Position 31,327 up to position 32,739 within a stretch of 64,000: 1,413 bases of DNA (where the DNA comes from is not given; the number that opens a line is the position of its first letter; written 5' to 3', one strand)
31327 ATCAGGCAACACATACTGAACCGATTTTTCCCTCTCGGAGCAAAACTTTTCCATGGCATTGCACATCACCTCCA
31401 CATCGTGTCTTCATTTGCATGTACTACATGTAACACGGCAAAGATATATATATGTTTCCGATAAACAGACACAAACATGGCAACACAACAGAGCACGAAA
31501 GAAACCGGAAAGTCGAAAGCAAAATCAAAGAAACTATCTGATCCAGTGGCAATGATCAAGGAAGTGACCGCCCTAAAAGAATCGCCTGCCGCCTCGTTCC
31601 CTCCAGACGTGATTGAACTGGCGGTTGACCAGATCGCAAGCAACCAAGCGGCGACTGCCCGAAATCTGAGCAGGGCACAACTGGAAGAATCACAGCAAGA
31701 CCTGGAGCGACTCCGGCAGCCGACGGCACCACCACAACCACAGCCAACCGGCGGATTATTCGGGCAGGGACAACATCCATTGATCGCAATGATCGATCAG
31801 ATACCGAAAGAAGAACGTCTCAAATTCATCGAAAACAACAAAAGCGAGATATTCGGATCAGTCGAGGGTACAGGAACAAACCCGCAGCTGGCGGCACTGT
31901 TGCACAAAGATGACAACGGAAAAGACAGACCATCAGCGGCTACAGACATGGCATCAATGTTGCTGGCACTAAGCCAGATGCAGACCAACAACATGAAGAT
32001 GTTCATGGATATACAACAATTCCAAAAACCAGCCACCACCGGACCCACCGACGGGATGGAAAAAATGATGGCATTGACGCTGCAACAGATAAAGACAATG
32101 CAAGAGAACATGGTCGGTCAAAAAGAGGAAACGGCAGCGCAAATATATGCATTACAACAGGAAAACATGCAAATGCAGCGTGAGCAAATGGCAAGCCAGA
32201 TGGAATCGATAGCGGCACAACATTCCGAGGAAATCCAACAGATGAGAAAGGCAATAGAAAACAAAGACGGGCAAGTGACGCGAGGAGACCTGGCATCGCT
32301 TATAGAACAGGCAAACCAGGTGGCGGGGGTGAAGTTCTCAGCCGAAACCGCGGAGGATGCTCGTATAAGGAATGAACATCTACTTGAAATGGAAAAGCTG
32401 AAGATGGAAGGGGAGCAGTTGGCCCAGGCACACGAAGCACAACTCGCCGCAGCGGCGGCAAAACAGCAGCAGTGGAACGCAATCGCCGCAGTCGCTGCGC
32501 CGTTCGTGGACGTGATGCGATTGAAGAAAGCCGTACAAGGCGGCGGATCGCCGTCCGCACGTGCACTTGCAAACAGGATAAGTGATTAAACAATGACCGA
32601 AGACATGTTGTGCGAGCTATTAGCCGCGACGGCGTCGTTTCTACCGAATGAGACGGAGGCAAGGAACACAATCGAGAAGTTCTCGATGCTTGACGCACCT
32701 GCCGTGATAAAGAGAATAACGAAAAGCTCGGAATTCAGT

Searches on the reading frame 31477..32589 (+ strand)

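Call 13: search_protein_families(library=pfam, proteins=[window:31477-32589:+], max_evalue=0.01)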
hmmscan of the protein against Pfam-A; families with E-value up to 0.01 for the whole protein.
window:31477-32589:+ (370 aa): 0 families

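Call 20: search_protein_families(library=phrogs, proteins=[window:31477-32589:+], max_evalue=0.01)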
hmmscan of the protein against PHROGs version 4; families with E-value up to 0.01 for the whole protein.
window:31477-32589:+ (370 aa): 1 family
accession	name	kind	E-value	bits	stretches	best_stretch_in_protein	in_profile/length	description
phrog_8914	-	head and packaging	0.0023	18.4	1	100-268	50-227/250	virion structural protein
